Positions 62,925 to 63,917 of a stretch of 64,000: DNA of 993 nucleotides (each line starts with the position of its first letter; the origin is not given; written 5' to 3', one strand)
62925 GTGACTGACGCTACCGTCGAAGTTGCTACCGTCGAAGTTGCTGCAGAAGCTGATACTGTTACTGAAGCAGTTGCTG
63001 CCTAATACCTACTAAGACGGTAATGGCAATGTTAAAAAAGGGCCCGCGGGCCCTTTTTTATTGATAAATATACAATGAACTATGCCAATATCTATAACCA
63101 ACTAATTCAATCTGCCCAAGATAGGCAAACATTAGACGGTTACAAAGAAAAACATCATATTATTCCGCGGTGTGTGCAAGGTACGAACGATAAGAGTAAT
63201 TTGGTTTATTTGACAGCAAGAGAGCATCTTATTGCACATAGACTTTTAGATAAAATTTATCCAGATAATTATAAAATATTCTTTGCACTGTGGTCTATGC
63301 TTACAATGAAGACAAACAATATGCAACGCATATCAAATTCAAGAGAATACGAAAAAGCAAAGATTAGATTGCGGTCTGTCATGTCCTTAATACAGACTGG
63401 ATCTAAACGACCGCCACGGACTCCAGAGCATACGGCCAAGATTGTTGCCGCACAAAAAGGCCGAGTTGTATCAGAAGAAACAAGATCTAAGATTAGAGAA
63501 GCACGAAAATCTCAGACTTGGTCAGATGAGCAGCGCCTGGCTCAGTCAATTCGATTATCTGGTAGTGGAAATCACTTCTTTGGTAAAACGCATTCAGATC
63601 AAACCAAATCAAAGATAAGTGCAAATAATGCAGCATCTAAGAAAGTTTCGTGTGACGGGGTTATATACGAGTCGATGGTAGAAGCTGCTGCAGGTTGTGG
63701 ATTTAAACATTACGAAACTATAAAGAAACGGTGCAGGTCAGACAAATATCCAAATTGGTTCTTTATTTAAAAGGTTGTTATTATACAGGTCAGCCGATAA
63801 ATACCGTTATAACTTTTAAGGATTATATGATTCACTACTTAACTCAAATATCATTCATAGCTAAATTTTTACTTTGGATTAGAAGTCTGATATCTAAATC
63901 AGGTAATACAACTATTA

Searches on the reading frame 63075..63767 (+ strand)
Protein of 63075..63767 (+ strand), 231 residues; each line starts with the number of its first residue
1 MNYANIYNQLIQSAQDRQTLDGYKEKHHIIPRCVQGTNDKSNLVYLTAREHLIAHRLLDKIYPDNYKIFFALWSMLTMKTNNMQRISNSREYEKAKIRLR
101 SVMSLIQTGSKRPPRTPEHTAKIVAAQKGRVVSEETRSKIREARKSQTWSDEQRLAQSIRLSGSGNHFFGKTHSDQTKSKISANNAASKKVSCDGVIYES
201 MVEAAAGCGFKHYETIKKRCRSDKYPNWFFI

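Call 31: search_protein_families(library=padloc, proteins=[window:63075-63767:+], max_evalue=0.01)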
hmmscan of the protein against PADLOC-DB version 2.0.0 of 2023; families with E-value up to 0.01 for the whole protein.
window:63075-63767:+ (231 aa): 2 families
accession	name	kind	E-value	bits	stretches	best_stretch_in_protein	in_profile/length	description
PDLC03701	HEase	-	4.8e-12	44.3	1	108-231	140-269/271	homing endonuclease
PDLC03702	HEase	-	3.7e-05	21.7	0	188-229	210-250/258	homing endonuclease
